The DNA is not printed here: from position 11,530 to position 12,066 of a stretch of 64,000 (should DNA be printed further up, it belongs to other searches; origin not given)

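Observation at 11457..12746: Moron locus between the early and packaging modules: opposite-strand DUF2188-like + zinc-ribbon pair, a 59-aa ORF and an Ltp-like exclusion protein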

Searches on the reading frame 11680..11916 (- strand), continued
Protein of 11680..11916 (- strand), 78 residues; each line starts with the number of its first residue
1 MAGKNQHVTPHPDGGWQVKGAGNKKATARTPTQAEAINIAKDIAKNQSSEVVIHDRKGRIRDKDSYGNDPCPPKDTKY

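Call 57: find_encoding_contigs(protein=P0102, flank=3000, max_places=4)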
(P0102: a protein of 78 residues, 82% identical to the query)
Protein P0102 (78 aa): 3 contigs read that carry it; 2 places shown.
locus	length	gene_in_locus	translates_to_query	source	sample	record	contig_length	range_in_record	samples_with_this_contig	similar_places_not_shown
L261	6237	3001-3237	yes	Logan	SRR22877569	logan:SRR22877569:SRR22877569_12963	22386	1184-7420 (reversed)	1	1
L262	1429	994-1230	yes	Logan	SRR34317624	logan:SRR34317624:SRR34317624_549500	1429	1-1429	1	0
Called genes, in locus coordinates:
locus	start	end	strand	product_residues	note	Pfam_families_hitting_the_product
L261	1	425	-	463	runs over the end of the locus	PF05133:SPP1_portal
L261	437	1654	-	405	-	PF04466:Terminase_3, PF03237:Terminase_6N, PF17288:Terminase_3C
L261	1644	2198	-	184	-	PF03592:Terminase_2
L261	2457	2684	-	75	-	-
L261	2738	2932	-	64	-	-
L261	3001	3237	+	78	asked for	PF09954:DUF2188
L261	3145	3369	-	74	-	-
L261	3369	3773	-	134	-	-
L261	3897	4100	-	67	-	-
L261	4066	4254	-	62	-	-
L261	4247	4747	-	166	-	-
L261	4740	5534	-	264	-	PF01464:SLT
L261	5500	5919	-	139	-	PF05866:RusA (faint)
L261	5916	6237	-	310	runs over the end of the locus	PF14297:Lin1244_N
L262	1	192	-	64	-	?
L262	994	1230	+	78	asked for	PF09954:DUF2188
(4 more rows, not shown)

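Call 80: predict_structure(alignment_id=A5)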
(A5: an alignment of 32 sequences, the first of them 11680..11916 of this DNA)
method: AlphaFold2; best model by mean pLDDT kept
length: 78 residues; sequences in the alignment: 32
mean_pLDDT: 76.2   pTM: 0.61
mean pLDDT of the five models: 76.2, 73.5, 73.3, 72.6, 67.8
residues with pLDDT >= 90: 2; 70-90: 59; 50-70: 9; < 50: 8
segments of 3 or more residues with pLDDT < 50: 75-78
pLDDT, mean of each block of 10 residues (from residue 1): 74 87 80 87 81 83 64 46
secondary structure, 60 per line:
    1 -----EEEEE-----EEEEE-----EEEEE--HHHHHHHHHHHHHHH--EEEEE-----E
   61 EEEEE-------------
elements in order: E6-10 E16-20 E26-30 H33-47 E50-54 E60-65

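Call 83: fold_search(model_id=the predicted structure, library=pdb)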
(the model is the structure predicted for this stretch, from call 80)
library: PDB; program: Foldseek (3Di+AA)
matches with E <= 10: 266; with E <= 0.001: 0
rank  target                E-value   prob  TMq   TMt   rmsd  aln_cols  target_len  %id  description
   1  7kft_D                1.9e-02  0.51  0.29  0.08  10.4        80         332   20  Partial Cas6-RT-Cas1--Cas2 complex (released 2021-03-31)
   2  7kft_E                7.1e-02  0.30  0.28  0.09  10.2        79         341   20  Partial Cas6-RT-Cas1--Cas2 complex (released 2021-03-31)
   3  4n06_A                7.6e-02  0.33  0.29  0.09  10.4        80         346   19  Crystal structure of Cas1 from Archaeoglobus fulgidus and its nucleolytic activity (released 2014-01-15)
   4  7mi9_B                9.3e-02  0.25  0.29  0.10  10.0        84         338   10  Full integration complex of Cas1/Cas2 from Cas4-containing system (released 2021-11-17)
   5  4n06_B                1.1e-01  0.23  0.29  0.09  10.7        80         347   19  Crystal structure of Cas1 from Archaeoglobus fulgidus and its nucleolytic activity (released 2014-01-15)
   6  6hpb_B                1.2e-01  0.85  0.38  0.23   5.3        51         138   27  Crystal structure of the E.coli HicAB toxin-antitoxin complex (released 2019-09-18)
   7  7kfu_C                1.2e-01  0.23  0.28  0.04  10.2        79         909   20  Cas6-RT-Cas1--Cas2 complex (released 2021-03-31)
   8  2yzs_B                1.3e-01  0.20  0.25  0.09   9.2        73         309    7  Crystal structure of uncharacterized conserved protein from Aquifex aeolicus (released 2007-11-06)
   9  6u0i_B                1.8e-01  0.69  0.38  0.23   6.3        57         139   23  Putative Antitoxin HicB3 from Escherichia coli str. K-12 substr. DH10B (released 2019-08-28)
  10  7ei1_J                2.1e-01  0.14  0.26  0.09   9.3        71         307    6  Structure of Pyrococcus furiosus Cas1Cas2 complex (released 2021-11-24)
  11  6u0i_A                2.2e-01  0.57  0.33  0.20   4.4        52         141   25  Putative Antitoxin HicB3 from Escherichia coli str. K-12 substr. DH10B (released 2019-08-28)
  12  7mi5_C                2.9e-01  0.16  0.28  0.08  10.3        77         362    8  Asymmetrical PAM-Non PAM prespacer bound Cas4/Cas1/Cas2 complex (released 2021-11-17)
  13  7mi5_A                2.9e-01  0.16  0.28  0.05  10.3        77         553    8  Asymmetrical PAM-Non PAM prespacer bound Cas4/Cas1/Cas2 complex (released 2021-11-17)
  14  7cr8_B                2.9e-01  0.11  0.25  0.08  10.8        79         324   10  Synechocystis Cas1-Cas2-prespacerL complex (released 2021-03-31)
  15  7ei1_N                3.5e-01  0.11  0.25  0.09   9.2        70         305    6  Structure of Pyrococcus furiosus Cas1Cas2 complex (released 2021-11-24)
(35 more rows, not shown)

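Call 88: search_dna_similar(query=window:11680-11916:-, collection=phages, mode=protein, max_rows=40, max_evalue=0.001)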
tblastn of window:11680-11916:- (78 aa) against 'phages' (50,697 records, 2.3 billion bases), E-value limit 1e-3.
Records with a match: 30; places in all: 30; records where one place covers at least 80% of the query: 26.
Best place of each record, by identity: 60-80% 10; <60% 20.
By first word of the organism name: Streptococcus 18; Gordonia 7; Mycobacterium 3; Latilactobacillus 1; Lactobacillus 1.
By host as written in the record: Gordonia terrae 3612 5; Streptococcus pneumoniae 08B01757 2; Gordonia terrae CAG3 2; Streptococcus pseudoporcinus SS-607 1; Streptococcus pseudoporcinus SS-662 1; Streptococcus agalactiae ERR126788 1; Streptococcus agalactiae ERR126795 1; Streptococcus agalactiae GB-PW-094 1; and 16 more.
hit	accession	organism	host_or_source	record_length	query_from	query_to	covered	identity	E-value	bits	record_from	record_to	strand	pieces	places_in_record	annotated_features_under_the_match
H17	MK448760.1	Streptococcus phage Javan443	Streptococcus pseudoporcinus SS-607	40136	4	74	91%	67.6%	1e-25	103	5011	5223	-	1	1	none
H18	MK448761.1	Streptococcus phage Javan445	Streptococcus pseudoporcinus SS-662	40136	4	74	91%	67.6%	1e-25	103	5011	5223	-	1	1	none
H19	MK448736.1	Streptococcus phage Javan35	Streptococcus agalactiae ERR126788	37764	1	74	95%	64.9%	4e-27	107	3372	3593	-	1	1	hypothetical protein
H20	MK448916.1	Streptococcus phage Javan36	Streptococcus agalactiae ERR126795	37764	1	74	95%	64.9%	4e-27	107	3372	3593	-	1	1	hypothetical protein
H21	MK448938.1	Streptococcus phage Javan44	Streptococcus agalactiae GB-PW-094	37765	1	74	95%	64.9%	4e-27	107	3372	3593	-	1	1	hypothetical protein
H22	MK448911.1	Streptococcus phage Javan34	Streptococcus agalactiae ERR126775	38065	1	74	95%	64.9%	4e-27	107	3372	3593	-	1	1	hypothetical protein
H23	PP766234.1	Streptococcus phage phiGBSVK-E2_GBSInt3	Streptococcus agalactiae JN_AR_GBS139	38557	1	74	95%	64.9%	4e-27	107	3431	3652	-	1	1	hypothetical protein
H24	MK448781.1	Streptococcus phage Javan5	Streptococcus agalactiae 2603V_R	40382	1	74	95%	64.9%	4e-27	107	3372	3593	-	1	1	hypothetical protein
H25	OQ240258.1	Latilactobacillus phage TMW 1.1381 P1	Latilactobacillus curvatus TMW 1.1381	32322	3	78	97%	63.2%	1e-24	100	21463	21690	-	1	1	ribbon-helix-helix DNA-binding domain protein | hypothetical protein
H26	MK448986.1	Streptococcus phage Javan570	Streptococcus suis GD-0063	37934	4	78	96%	62.7%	7e-24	98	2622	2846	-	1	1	hypothetical protein (x2)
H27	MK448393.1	Streptococcus satellite phage Javan276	Streptococcus iniae Si1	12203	1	74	95%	59.5%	1e-24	100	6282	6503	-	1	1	hypothetical protein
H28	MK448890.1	Streptococcus phage Javan264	Streptococcus infantarius ...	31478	1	74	95%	58.1%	2e-23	97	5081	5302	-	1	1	hypothetical protein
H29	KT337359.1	Streptococcus phage phiARI0468b-3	Streptococcus pneumoniae 09B10874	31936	1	74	95%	56.8%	4e-22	93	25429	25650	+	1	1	none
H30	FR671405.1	Streptococcus phage V22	Streptococcus pneumoniae, strain V22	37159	1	74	95%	56.8%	4e-22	93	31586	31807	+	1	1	scaffold 3 | Phage protein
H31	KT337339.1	Streptococcus phage phiARI0004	Streptococcus pneumoniae 08B01757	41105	1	74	95%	56.8%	4e-22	93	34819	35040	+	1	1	none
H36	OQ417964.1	Mycobacterium phage prophiT48-1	Mycobacterium abscessus T48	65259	6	74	88%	43.8%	2e-9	57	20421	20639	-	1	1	42: antitoxin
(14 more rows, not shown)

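Call 90: get_annotated_region(hit=H36, flank=2500)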
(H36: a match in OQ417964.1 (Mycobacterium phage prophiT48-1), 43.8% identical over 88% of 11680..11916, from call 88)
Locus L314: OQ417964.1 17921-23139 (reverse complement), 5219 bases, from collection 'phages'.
description: Mycobacterium phage prophiT48-1, complete genome.
organism: Mycobacterium phage prophiT48-1 (NCBI taxid 3032458)
taxonomy: Viruses; Duplodnaviria; Heunggongvirae; Uroviricota; Caudoviricetes
host: Mycobacterium abscessus T48; source: -; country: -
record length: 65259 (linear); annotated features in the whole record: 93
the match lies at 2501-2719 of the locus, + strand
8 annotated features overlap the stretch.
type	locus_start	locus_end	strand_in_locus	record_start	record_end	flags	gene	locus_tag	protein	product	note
CDS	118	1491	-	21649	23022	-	44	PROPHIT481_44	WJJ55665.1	hypothetical protein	-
CDS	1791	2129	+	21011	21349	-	43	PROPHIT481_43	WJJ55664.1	BrnT-like toxin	toxin in toxin/antitoxin system, BrnT-like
CDS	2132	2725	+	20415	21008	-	42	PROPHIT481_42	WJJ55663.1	antitoxin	antitoxin in toxin/antitoxin system_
CDS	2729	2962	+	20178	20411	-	41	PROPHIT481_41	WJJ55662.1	hypothetical protein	-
CDS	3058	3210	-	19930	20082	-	40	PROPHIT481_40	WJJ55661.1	hypothetical protein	-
CDS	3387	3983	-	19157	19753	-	39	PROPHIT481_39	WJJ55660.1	hypothetical protein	-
CDS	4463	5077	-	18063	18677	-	38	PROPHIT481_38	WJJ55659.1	resolvase/DNA invertase-like serine recombinase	-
CDS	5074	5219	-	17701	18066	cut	37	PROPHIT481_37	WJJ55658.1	hypothetical protein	-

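Call 91: get_annotated_region(hit=H25, flank=2500)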
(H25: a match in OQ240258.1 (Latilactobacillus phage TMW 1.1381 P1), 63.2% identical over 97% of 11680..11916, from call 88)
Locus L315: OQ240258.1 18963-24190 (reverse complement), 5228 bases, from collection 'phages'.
description: Latilactobacillus phage TMW 1.1381 P1, complete genome.
organism: Latilactobacillus phage TMW 1.1381 P1 (NCBI taxid 3027587)
taxonomy: Viruses; Duplodnaviria; Heunggongvirae; Uroviricota; Caudoviricetes
host: Latilactobacillus curvatus TMW 1.1381; source: virions isolated from purified post-induction lysate of Latilactobacillus curvatus TMW 1.1381; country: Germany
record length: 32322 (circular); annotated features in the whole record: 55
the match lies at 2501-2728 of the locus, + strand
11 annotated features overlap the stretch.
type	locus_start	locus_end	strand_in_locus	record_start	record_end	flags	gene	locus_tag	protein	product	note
CDS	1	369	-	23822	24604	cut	-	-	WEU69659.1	replication protein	-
CDS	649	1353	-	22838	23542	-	-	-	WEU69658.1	antirepressor protein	-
CDS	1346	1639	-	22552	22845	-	-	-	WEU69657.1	hypothetical protein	-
CDS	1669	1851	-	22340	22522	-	-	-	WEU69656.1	hypothetical protein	-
CDS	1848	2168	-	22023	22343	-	-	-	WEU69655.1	hypothetical protein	-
CDS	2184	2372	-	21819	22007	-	-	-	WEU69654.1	HTH cro/C1-type domain-containing protein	-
CDS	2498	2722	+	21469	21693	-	-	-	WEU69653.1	ribbon-helix-helix DNA-binding domain protein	-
CDS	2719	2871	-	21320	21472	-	-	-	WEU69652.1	hypothetical protein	-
CDS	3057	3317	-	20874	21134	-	-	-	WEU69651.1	hypothetical protein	-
CDS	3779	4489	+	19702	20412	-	-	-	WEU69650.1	repressor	-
CDS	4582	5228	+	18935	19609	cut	-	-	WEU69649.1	putative superinfection immunity protein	-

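Call 92: search_protein_families(library=phrogs, proteins=[L250:3057-3791:-], max_evalue=0.00001)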
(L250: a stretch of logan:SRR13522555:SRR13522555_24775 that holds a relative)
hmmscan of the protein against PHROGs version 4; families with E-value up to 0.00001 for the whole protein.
L250:3057-3791:- (244 aa): 1 family
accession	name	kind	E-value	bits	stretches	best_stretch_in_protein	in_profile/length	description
phrog_11520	-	unknown function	1.8e-49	169.9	1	20-242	34-276/280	-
